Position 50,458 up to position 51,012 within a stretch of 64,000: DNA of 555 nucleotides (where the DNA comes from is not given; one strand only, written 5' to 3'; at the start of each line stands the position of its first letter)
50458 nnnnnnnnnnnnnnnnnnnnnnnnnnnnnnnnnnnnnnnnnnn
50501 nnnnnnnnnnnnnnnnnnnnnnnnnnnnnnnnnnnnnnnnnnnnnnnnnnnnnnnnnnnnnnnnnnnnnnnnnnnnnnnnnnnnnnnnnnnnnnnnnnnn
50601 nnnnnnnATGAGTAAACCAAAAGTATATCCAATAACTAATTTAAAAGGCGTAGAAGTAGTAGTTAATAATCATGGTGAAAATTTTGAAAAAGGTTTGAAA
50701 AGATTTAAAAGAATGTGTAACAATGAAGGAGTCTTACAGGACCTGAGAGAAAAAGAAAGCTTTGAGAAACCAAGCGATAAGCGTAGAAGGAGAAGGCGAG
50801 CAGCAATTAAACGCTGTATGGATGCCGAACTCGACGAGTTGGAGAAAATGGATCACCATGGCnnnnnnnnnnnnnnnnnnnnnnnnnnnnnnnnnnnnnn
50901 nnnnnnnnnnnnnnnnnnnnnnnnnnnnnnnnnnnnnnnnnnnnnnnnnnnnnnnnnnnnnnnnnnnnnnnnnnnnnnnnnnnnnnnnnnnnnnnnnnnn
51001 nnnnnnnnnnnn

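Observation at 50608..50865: Phage-encoded ribosomal protein bS21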

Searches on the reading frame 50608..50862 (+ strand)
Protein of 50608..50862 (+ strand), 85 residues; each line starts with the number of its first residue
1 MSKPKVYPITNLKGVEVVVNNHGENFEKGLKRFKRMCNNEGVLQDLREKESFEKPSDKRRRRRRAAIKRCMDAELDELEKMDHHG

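Call 3: search_protein_families(library=pfam, proteins=[window:50608-50862:+], max_evalue=1)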
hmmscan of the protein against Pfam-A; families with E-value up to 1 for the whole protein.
window:50608-50862:+ (85 aa): 1 family
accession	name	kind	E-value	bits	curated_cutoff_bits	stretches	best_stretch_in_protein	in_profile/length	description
PF01165.25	Ribosomal_S21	-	4.8e-18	65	27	1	21-69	5-53/55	Ribosomal protein S21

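Call 4: search_protein_families(library=ncbifam, proteins=[window:50608-50862:+], max_evalue=1)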
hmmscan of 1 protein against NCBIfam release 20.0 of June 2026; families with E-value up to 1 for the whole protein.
window:50608-50862:+ (85 aa): 1 family
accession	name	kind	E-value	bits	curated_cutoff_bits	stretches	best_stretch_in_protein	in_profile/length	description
TIGR00030.1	S21p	equivalog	1.9e-15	56.4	28.95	1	16-69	2-54/58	30S ribosomal protein S21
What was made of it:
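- On Ribosomal protein bS21 (Pfam PF01165 / TIGR00030): 56.4 bits against 28.95, positions 2-54 of 58 (call 4).
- Checked: NCBIfam TIGR00030 S21p equivalog: 56.4 bits (cut-off 28.95), residues 16-69 (call 4).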

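Call 5: search_protein_families(library=phrogs, proteins=[window:50608-50862:+], max_evalue=0.01)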
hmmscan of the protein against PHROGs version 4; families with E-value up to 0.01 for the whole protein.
window:50608-50862:+ (85 aa): 1 family
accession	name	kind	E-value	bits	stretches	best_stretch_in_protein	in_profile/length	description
phrog_21469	-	moron, auxiliary metabolic gene and host takeover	9.8e-16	58.7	1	17-71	3-57/71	ribosomal protein S21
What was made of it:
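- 50608..50865 (+): bS21 gene, 85 aa. Residues 16-71 are the canonical bS21 core. Residues 1-15 are a basic N-terminal extension (net +3). Residues 72-85 are an acidic tail (net -5). Pfam 65 bits, TIGR00030 56 bits, PHROG 21469 (calls 3-5).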

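Call 8: search_dna_similar(query=window:50608-50862:+, collection=phages, mode=protein, max_rows=40)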
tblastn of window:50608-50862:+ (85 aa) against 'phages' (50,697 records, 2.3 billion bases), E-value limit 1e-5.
No match.

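Call 11: find_homologous_proteins(query=window:50608-50862:+)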
Query window:50608-50862:+ (85 aa): 1 proteins with E <= 0.001 among 1 candidates.
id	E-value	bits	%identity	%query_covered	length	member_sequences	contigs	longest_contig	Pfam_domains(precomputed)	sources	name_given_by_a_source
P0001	6.8e-50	184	100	100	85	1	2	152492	PF01165.26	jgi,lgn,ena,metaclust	metaclust:\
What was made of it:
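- Tried and rejected: The word-index homologue search with S21 found only the identical protein (call 11).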

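Call 14: find_encoding_contigs(protein=P0001, flank=10000)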
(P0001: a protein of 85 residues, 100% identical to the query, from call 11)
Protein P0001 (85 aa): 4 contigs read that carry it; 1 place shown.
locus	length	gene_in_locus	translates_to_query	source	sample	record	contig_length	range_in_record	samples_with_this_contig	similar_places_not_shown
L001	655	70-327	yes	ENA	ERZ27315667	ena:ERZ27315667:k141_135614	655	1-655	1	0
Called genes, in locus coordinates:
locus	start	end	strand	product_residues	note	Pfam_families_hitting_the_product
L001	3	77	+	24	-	?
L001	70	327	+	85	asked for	PF01165:Ribosomal_S21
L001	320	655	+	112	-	?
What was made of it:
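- The identical protein was read on 4 contigs, 3 of them 50-200 kb (calls 11, 14). The same arrangement appears on several independent contigs (call 14).
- Tried and rejected: The 50-200 kb contigs were not delivered (call 14).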

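Call 15: search_solved_structures(query=window:50608-50862:+, max_evalue=0.01, show_alignments=4)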
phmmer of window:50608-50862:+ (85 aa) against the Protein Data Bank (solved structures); distinct sequences matched with E-value up to 0.01: 36.
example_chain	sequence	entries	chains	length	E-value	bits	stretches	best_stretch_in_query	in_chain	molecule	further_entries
9t0z_U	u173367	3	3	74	9e-11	44.7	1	24-78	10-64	Small ribosomal subunit protein bS21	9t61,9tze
9hig_U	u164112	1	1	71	9.2e-11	44.7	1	20-72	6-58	Small ribosomal subunit protein bS21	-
6v39_u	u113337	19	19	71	1e-10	44.6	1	21-71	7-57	30S ribosomal protein S21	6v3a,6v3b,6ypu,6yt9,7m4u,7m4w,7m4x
28nt_u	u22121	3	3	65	2.1e-10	43.6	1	23-72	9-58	Small ribosomal subunit protein bS21B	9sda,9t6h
4ybb_AU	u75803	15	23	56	8.2e-10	41.7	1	21-69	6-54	30S ribosomal protein S21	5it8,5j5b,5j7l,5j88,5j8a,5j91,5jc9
8rd8_NV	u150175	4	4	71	9.6e-10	41.5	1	23-70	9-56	Small ribosomal subunit protein bS21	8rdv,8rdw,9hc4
6i7v_AU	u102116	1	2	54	1.6e-09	40.8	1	22-69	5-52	30S ribosomal protein S21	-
7qg8_v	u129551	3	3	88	1.6e-09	40.8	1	20-70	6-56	30S ribosomal protein S21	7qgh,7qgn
10fz_U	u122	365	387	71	1.8e-09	40.6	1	20-70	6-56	Small ribosomal subunit protein bS21 | 30S ribosomal protein S21 | 30S ribosomal protein S2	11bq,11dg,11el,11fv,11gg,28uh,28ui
9i5v_9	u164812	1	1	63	2.2e-09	40.3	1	18-67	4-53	Small ribosomal subunit protein bS21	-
3j9z_SU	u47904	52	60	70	2.3e-09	40.3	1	21-70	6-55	30S ribosomal protein S21 | Small ribosomal subunit protein bS21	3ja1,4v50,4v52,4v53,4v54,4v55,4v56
7unr_u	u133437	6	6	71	2.3e-09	40.3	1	22-71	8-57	30S ribosomal protein S21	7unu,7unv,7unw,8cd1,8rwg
23wi_u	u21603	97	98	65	2.7e-09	40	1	22-70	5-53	Small ribosomal subunit protein bS21 | 30S ribosomal protein S21 | Ribosomal protein S21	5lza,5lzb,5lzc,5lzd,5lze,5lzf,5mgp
8jsg_2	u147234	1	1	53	4.8e-09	39.2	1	21-68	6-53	Small ribosomal subunit protein bS21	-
4v6y_AU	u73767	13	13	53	5.4e-09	39.1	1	22-68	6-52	30S ribosomal protein S21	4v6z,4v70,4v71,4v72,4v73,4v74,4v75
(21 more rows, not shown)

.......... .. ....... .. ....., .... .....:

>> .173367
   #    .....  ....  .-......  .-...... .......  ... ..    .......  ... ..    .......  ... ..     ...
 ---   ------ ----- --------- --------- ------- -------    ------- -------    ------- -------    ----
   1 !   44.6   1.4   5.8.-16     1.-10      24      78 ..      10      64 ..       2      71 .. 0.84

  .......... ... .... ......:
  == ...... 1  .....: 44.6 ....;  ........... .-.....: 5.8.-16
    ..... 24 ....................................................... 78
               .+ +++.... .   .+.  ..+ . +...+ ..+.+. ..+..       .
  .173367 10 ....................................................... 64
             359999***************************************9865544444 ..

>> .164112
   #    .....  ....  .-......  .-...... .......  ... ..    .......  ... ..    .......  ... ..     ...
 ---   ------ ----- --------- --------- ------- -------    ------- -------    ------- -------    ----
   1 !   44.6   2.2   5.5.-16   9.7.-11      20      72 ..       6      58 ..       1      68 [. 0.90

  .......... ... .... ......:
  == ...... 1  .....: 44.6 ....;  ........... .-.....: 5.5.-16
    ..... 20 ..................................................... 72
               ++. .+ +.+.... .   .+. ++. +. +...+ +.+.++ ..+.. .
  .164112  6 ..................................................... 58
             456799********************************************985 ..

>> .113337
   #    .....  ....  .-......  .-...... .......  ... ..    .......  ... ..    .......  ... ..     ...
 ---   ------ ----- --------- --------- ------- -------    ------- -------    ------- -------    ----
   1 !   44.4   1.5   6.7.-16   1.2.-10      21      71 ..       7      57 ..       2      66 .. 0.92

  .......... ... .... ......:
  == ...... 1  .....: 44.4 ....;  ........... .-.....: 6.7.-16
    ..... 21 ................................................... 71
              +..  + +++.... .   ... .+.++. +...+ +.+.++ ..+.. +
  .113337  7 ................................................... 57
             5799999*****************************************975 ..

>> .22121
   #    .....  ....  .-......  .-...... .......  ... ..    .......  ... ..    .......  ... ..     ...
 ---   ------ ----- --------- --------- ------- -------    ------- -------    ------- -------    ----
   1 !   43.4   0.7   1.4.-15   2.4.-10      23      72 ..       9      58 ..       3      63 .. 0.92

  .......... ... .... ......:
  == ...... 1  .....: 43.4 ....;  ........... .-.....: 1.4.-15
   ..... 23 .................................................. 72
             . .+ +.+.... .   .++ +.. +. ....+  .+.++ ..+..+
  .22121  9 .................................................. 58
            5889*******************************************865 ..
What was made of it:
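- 50608..50865 (+): PDB bS21 hits (call 15).
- On Ribosomal protein bS21 (Pfam PF01165 / TIGR00030): Residue-by-residue alignments to solved bS21 chains agree (call 15).
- Checked: 36 solved bS21 or bS21m chains match, best E=9e-11 (call 15).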

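Call 20: search_protein_representatives(protein=window:50608-50862:+)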
Query: 85 residues. Proteins with E-value up to 0.001 (for the whole library): 2463; up to 1e-10: 1; up to 1e-30: 1. The best 150 are listed.
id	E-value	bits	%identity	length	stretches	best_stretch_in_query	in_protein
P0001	2.2e-50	183.7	100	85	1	1-85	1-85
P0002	4.2e-10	55.4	51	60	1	15-69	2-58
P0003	5.2e-10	55.1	41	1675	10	26-59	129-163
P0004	6.2e-10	54.9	52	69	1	20-71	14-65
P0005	3.5e-09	52.5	44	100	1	15-69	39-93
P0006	3.7e-09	52.4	41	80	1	12-69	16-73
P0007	3.9e-09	52.3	49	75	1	16-69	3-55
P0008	3.9e-09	52.3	46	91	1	13-69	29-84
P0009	4.0e-09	52.3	57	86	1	16-63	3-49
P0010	4.3e-09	52.2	46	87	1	4-69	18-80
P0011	4.8e-09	52.0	49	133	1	16-69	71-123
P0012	5.1e-09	51.9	38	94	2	25-71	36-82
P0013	5.4e-09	51.9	49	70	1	21-71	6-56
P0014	5.9e-09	51.7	49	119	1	16-69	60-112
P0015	7.0e-09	51.5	55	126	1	20-70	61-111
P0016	7.3e-09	51.4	48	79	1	21-70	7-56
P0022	1.5e-08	50.5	50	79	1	16-75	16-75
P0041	3.5e-08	49.3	40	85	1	18-82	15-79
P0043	3.9e-08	49.1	41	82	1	9-77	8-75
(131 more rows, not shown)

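Call 25: search_dna_similar(query=window:50608-50862:+, collection=phages, mode=protein, max_rows=40, max_evalue=1)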
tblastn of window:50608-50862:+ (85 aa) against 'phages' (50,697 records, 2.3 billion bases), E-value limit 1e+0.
Records with a match: 25; places in all: 25; records where one place covers at least 80% of the query: 0.
Best place of each record, by identity: <60% 25.
By first word of the organism name: Bacteriophage 6; Listeria 4; Klebsiella 4; Pelagibacter 4; Staphylococcus 2; Acinetobacter 2; Salmonella 1; Enterococcus 1; uncultured 1.
By host as written in the record: - 9; Listeria monocytogenes 4; Klebsiella pneumoniae ST147-VIM1 2; Klebsiella pneumoniae ST13-OXA48 2; Staphylococcus aureus 2; Candidatus Pelagibacter ubique HTCC1062 2; Candidatus Pelagibacter sp H2P3alpha 2; Homo sapiens 1; and 1 more.
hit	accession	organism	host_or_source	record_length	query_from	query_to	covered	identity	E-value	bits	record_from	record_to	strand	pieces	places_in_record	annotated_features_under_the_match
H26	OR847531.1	Listeria phage LM 4-11-1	Listeria monocytogenes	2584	29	84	66%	42.9%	4e-2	37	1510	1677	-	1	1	record has no annotation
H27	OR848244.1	Listeria phage LM 4-14-1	Listeria monocytogenes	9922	29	84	66%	42.9%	4e-2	37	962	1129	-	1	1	record has no annotation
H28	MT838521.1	Bacteriophage sp.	human fecal samples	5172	26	69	52%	47.7%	1e-4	44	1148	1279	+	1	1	record has no annotation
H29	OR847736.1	Listeria phage LM 4-11-1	Listeria monocytogenes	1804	26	69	52%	47.7%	3e-3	40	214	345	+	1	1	record has no annotation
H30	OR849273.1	Listeria phage LM 4-14-1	Listeria monocytogenes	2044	26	69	52%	47.7%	3e-3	40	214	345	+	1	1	record has no annotation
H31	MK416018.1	Klebsiella phage ST147-VIM1phi7.1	Klebsiella pneumoniae ST147-VIM1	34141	26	69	52%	45.5%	3e-4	43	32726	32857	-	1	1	30S ribosomal protein S21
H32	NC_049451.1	Klebsiella phage ST147-VIM1phi7.1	Klebsiella pneumoniae ST147-VIM1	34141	26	69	52%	45.5%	3e-4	43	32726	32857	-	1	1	ribosomal protein S21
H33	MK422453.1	Klebsiella phage ST13-OXA48phi12.1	Klebsiella pneumoniae ST13-OXA48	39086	26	69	52%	45.5%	3e-4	43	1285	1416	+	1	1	30S ribosomal protein S21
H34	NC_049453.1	Klebsiella phage ST13-OXA48phi12.1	Klebsiella pneumoniae ST13-OXA48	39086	26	69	52%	45.5%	3e-4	43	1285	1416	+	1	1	ribosomal protein S21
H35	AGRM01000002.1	Salmonella enterica subsp. houtenae str. ATCC BAA-1581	Homo sapiens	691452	26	69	52%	45.5%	4e-4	42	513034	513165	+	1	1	ribosomal protein S21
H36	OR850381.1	Staphylococcus phage SA 1298 Kay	Staphylococcus aureus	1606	26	69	52%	45.5%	3e-3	40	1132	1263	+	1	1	record has no annotation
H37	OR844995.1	Staphylococcus phage SA 1306 Kay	Staphylococcus aureus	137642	26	69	52%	45.5%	3e-3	40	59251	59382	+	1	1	record has no annotation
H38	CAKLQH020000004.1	Acinetobacter phage MD-2021a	not known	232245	29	69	48%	48.8%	2e-4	43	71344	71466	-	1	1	rpsU: 30S ribosomal protein S21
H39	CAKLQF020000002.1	Acinetobacter phage MD-2021a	not known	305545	29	69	48%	48.8%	2e-4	43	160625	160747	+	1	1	rpsU: 30S ribosomal protein S21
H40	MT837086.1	Bacteriophage sp.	human fecal samples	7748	29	69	48%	48.8%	7e-4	42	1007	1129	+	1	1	record has no annotation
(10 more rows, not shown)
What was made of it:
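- Several 'phage' records hit in call 25 are bacterial fragments.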

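Call 26: find_related_loci(query=window:50608-50862:+, collection=viral_contigs, flank=10000)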
Query window:50608-50862:+ (85 aa) in viral_contigs; peptide patterns used: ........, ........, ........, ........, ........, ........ (x = any residue, [..] = any of these).
58 stretches matched a pattern, but none encodes a relative of the query by tblastn (E <= 1e-3).

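Call 37: list_cluster_members(proteins=[P0002, P0004, P0005, P0006, P0007, P0008, P0009, P0010, P0013, P0016])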
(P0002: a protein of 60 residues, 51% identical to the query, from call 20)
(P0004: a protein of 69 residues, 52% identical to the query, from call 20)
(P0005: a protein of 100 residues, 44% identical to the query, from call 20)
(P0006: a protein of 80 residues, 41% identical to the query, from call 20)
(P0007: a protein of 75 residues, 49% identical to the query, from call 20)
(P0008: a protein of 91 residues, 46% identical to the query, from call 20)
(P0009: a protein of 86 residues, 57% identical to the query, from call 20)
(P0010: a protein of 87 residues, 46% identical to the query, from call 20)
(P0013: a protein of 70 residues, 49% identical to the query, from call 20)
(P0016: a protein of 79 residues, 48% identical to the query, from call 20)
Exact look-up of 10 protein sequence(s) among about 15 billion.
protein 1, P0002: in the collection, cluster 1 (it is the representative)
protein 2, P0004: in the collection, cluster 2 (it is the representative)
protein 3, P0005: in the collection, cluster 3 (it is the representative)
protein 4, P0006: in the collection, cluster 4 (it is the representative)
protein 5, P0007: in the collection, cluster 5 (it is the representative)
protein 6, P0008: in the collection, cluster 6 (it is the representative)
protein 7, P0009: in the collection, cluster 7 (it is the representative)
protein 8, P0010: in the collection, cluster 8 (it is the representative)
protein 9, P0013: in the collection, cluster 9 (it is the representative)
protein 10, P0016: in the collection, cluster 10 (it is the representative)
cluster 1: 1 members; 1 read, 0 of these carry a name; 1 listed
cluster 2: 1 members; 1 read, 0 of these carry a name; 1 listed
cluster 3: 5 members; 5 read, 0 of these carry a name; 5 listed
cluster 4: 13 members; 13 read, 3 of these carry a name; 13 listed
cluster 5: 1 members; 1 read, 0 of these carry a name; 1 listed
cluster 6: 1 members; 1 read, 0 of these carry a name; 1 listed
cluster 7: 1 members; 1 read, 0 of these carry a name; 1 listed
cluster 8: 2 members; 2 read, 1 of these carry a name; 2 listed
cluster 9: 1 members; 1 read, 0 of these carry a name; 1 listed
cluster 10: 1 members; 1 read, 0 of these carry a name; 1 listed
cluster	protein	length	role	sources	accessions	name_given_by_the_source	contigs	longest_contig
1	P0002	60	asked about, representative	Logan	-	-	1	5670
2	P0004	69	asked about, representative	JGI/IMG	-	-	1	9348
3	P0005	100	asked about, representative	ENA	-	-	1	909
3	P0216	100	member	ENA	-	-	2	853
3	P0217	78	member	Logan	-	-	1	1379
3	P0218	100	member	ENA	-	-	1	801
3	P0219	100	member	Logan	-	-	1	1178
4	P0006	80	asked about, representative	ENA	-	-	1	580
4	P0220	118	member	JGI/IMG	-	small subunit ribosomal protein S21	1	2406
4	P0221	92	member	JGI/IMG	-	small subunit ribosomal protein S21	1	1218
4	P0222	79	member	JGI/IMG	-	small subunit ribosomal protein S21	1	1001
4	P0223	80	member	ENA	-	-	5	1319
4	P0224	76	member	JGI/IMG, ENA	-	-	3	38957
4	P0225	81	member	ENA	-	-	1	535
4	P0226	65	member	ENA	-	-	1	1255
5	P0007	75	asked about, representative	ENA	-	-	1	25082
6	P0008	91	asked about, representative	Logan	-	-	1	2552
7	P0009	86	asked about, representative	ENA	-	-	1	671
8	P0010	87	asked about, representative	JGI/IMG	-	small subunit ribosomal protein S21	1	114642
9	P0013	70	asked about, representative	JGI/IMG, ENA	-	-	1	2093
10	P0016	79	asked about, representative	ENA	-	-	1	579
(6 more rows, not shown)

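Call 54: predict_structure(protein=window:50608-50862:+)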
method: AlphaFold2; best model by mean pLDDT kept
length: 85 residues; sequences in the alignment: 1
mean_pLDDT: 52.9   pTM: 0.35
mean pLDDT of the five models: 52.9, 52.7, 51.1, 48.5, 45.0
residues with pLDDT >= 90: 0; 70-90: 0; 50-70: 55; < 50: 30
segments of 3 or more residues with pLDDT < 50: 1-22, 50-53
pLDDT, mean of each block of 10 residues (from residue 1): 37 46 54 57 51 54 61 62 54
secondary structure, 60 per line:
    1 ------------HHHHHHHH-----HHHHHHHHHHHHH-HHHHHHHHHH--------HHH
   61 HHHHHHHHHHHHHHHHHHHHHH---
elements in order: H13-20 H26-38 H40-49 H58-82
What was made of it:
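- On Ribosomal protein bS21 (Pfam PF01165 / TIGR00030): The single-sequence AF2 model predicts helices at 26-38, 40-49 and 58-82, but mean pLDDT is 53 (call 54).
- The single-sequence AF2 model is low confidence (pLDDT 53, call 54).
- Tried and rejected: Single-sequence AF2 of S21 was too low in confidence to use (call 54).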

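Call 57: find_encoding_contigs(protein=P0041, flank=10000, max_places=2)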
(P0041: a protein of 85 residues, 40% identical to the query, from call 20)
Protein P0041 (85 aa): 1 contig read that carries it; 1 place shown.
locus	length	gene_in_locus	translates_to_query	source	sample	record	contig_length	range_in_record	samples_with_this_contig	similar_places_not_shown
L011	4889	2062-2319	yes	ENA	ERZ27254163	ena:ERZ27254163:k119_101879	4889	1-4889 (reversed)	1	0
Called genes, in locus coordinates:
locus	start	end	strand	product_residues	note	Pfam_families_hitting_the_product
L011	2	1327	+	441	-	?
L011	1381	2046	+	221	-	-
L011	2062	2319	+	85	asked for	PF01165:Ribosomal_S21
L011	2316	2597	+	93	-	PF00166:Cpn10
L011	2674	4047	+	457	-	-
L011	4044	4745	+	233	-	PF18909:dGTP_diPhyd_N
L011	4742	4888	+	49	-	?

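Call 66: find_encoding_contigs(protein=P0022, flank=10000, max_places=2)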
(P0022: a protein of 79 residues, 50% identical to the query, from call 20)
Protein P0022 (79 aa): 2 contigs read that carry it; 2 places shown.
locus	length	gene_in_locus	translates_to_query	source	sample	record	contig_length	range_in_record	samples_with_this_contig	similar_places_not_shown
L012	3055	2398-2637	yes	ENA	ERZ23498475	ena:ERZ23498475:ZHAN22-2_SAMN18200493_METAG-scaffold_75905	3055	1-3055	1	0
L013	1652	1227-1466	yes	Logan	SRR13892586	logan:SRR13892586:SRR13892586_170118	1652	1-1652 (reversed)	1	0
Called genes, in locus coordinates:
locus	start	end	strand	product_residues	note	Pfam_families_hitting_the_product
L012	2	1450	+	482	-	?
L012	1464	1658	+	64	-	PF24749:DUF7695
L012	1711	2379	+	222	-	-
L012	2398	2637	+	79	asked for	PF01165:Ribosomal_S21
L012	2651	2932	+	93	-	PF00166:Cpn10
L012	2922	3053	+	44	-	?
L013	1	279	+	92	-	?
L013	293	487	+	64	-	PF24749:DUF7695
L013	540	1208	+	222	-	-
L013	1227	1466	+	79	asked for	PF01165:Ribosomal_S21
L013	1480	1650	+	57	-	?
